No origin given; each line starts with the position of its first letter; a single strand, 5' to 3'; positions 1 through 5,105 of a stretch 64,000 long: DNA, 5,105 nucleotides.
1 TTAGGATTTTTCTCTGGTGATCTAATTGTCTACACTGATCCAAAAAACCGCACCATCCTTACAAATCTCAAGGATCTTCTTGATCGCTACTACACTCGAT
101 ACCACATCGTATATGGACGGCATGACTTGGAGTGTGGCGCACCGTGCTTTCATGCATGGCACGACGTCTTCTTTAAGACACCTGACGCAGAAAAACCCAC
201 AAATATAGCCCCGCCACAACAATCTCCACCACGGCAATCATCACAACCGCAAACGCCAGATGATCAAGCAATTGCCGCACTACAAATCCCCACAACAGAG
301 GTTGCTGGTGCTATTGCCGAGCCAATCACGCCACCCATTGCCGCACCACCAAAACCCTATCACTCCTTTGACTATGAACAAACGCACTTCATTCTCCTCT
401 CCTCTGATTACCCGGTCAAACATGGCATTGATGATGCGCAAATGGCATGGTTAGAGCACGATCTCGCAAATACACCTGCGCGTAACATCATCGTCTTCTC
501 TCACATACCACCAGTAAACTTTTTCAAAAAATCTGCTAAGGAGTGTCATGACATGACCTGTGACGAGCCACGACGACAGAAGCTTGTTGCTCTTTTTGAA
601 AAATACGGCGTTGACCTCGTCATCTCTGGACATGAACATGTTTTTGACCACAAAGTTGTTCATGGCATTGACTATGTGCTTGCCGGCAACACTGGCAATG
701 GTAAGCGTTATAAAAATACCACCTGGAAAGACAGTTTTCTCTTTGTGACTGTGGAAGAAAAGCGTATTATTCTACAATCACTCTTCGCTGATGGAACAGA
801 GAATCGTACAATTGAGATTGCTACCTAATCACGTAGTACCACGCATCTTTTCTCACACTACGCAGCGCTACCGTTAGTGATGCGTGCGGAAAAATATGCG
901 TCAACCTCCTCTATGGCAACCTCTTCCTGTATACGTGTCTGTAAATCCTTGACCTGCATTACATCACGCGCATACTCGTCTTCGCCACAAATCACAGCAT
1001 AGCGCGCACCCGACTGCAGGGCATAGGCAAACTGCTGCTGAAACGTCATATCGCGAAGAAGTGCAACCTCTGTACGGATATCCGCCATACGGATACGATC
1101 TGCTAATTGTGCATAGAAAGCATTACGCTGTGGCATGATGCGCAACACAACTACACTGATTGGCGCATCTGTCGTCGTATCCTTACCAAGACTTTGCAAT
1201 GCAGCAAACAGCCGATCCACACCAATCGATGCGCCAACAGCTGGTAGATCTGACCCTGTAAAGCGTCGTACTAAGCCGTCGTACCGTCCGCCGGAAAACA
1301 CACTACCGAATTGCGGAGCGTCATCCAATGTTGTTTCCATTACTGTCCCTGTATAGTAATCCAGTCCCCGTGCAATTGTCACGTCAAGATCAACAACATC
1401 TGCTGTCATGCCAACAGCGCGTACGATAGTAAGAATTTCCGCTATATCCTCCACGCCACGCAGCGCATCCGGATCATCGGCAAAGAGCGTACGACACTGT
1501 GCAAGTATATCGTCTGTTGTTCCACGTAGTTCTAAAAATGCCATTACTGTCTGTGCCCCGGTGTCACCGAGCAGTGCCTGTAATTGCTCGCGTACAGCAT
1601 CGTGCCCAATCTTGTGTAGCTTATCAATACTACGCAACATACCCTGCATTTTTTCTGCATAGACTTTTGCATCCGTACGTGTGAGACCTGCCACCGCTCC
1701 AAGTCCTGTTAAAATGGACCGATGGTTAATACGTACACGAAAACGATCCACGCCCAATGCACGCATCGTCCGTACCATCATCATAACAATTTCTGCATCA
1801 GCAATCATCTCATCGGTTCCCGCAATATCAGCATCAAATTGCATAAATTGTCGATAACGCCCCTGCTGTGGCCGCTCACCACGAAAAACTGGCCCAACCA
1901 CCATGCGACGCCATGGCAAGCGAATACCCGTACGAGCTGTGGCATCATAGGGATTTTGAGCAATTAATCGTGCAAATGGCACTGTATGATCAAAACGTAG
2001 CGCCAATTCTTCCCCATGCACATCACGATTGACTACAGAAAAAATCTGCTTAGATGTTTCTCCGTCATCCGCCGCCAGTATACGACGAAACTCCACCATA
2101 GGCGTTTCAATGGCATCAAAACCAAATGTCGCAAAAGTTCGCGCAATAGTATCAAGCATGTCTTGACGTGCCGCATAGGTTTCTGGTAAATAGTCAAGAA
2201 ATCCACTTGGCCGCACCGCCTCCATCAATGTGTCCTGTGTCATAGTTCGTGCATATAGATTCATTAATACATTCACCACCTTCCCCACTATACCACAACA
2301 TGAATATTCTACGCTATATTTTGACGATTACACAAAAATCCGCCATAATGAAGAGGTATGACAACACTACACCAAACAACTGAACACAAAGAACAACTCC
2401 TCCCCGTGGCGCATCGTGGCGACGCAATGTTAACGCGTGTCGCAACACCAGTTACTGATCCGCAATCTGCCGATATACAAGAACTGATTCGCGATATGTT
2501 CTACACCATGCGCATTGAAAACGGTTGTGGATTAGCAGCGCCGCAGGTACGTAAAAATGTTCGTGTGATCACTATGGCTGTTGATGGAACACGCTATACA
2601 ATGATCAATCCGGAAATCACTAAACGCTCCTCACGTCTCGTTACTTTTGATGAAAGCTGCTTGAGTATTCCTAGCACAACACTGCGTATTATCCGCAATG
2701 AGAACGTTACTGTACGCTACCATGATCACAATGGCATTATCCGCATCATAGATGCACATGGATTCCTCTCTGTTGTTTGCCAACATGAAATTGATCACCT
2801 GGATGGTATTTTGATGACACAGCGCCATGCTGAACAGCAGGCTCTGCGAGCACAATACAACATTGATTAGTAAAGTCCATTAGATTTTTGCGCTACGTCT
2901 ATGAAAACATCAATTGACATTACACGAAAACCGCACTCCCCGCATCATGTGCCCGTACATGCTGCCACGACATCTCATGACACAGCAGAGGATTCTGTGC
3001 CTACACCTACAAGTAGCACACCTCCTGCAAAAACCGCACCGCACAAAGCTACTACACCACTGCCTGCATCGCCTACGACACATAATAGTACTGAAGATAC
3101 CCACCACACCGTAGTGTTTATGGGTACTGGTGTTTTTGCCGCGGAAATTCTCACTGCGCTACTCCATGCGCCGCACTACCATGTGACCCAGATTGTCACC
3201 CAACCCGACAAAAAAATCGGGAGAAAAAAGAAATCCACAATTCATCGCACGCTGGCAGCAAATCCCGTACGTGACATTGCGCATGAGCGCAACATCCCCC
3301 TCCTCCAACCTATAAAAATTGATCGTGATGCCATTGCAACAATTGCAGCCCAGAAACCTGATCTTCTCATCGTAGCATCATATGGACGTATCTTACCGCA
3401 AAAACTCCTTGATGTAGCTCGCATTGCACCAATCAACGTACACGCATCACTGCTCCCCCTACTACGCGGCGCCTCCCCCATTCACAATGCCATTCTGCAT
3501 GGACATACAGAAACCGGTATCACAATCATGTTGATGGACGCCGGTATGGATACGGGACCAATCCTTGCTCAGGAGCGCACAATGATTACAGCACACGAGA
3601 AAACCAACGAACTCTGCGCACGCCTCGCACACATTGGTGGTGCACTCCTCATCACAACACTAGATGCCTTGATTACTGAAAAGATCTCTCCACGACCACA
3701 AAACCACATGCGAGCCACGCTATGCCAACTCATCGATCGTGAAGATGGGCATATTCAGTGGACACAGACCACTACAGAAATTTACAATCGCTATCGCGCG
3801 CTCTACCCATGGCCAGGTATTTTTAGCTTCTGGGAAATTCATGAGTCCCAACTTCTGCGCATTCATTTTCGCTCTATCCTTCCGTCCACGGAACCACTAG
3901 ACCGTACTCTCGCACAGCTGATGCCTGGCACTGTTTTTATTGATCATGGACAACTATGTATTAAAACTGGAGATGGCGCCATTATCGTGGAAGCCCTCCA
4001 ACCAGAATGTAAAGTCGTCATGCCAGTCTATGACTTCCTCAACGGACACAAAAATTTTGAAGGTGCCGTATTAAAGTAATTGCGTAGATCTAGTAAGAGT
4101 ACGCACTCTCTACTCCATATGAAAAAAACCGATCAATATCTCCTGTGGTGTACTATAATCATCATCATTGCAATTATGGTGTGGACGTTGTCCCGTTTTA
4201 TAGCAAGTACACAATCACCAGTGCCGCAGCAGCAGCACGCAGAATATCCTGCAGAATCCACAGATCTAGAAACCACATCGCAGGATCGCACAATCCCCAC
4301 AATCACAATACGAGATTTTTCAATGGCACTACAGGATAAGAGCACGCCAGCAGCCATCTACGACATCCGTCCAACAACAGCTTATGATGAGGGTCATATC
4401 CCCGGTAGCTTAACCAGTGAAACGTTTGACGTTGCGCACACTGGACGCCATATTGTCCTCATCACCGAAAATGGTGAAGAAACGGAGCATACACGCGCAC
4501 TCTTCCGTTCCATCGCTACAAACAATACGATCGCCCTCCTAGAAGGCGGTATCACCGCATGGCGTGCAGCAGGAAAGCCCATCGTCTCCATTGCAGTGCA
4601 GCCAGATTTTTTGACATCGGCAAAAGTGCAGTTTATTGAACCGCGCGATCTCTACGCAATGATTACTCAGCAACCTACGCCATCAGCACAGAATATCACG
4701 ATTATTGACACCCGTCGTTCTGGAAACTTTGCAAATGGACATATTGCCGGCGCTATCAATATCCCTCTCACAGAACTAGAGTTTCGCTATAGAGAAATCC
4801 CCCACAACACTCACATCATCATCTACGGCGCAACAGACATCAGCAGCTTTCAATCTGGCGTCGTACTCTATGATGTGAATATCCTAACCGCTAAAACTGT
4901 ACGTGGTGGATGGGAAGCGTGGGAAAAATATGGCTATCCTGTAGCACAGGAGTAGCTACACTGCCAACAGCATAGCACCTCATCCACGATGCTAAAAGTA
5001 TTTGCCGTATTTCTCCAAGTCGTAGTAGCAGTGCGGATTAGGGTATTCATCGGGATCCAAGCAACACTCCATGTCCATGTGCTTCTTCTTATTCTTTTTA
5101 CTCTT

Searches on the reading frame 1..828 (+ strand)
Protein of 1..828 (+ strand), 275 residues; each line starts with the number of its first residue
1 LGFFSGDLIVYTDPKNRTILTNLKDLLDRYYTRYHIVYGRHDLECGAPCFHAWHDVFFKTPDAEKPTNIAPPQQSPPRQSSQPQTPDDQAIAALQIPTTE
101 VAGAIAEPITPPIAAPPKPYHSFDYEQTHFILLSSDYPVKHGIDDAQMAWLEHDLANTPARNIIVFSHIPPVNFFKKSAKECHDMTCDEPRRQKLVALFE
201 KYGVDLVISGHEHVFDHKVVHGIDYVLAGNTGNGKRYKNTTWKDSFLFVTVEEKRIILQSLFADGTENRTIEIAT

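Call 33: search_protein_families(library=pfam, proteins=[window:127-828:+], max_evalue=0.001)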
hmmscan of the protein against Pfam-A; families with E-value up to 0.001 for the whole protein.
window:127-828:+ (233 aa): 1 family
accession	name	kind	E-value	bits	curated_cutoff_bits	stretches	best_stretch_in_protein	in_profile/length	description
PF00149.33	Metallophos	-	1.4e-06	29.3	21.5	1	97-172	112-190/191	Calcineurin-like phosphoesterase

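Call 101: search_protein_families(library=ncbifam, proteins=[window:1-828:+], max_evalue=0.01)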
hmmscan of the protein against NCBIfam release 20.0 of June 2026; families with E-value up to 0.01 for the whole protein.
window:1-828:+ (275 aa): 5 families
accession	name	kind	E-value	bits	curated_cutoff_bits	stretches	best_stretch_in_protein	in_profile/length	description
TIGR03729.1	acc_ester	subfamily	0.0002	20.9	148.25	1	147-220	151-226/239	putative phosphoesterase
TIGR00040.1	yfcE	subfamily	0.00037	20.6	56.25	1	189-256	95-155/158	YfcE family phosphodiesterase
NF050112.1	PhdiestSpdARhizob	equivalog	0.00043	20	400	0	143-175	132-164/264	2', 3'cyclic nucleotide phosphodiesterase SpdA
NF053862.1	DS9_1_antiphage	equivalog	0.0072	15.2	420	0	147-220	378-448/486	anti-phage phosphoesterase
TIGR03767.1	P_acnes_RR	hypoth_equivalog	0.0097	14.6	330.75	0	102-215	275-392/496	TIGR03767 family metallophosphoesterase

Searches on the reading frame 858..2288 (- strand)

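Call 33: search_protein_families(library=pfam, proteins=[window:858-2288:-], max_evalue=0.001)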
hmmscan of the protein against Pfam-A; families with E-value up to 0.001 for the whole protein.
window:858-2288:- (476 aa): 3 families
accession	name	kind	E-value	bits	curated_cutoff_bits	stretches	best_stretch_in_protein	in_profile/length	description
PF13393.11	tRNA-synt_His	-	7.5e-44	150.6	25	1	29-360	1-308/308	Histidyl-tRNA synthetase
PF03129.25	HGTP_anticodon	-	9.5e-13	48.6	21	1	384-467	7-92/94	Anticodon binding domain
PF00587.30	tRNA-synt_2b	-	1.5e-08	35.4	29.3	1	91-364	7-175/179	tRNA synthetase class II core domain (G, H, P, S and T)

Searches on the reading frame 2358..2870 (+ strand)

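Call 33: search_protein_families(library=pfam, proteins=[window:2358-2870:+], max_evalue=0.001)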
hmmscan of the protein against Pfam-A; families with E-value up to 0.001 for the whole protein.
window:2358-2870:+ (170 aa): 1 family
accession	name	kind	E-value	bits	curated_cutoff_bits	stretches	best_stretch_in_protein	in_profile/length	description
PF01327.26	Pep_deformylase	-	9.8e-41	139.4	22.8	1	16-160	3-153/156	Polypeptide deformylase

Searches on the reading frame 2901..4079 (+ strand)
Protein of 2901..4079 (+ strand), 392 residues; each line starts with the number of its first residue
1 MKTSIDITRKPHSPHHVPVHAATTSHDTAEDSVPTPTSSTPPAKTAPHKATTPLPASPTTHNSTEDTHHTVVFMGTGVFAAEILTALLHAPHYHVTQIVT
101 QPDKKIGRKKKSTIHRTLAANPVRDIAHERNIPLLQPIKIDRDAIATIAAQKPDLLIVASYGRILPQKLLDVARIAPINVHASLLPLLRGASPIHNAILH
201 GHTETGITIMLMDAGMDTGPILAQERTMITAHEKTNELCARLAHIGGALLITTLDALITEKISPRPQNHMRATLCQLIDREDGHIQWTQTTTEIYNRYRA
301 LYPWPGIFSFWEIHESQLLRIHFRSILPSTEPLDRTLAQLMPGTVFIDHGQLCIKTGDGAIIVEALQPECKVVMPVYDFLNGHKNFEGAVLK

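Call 33: search_protein_families(library=pfam, proteins=[window:2901-4079:+], max_evalue=0.001)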
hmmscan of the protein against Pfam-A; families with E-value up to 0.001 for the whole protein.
window:2901-4079:+ (392 aa): 2 families
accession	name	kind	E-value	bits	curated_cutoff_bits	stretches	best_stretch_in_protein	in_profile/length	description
PF00551.24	Formyl_trans_N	-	4.7e-37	127.9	26.1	1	71-253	4-180/181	Formyl transferase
PF02911.23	Formyl_trans_C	-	3.5e-21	75.7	21.1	1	278-383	2-99/100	Formyl transferase, C-terminal domain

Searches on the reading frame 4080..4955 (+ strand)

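Call 33: search_protein_families(library=pfam, proteins=[window:4080-4955:+], max_evalue=0.001)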
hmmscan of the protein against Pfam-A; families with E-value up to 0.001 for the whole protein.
window:4080-4955:+ (291 aa): 1 family
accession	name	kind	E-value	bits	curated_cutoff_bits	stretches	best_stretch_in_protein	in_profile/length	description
PF00581.25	Rhodanese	-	5.5e-24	85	22.2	2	202-283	15-101/102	Rhodanese-like domain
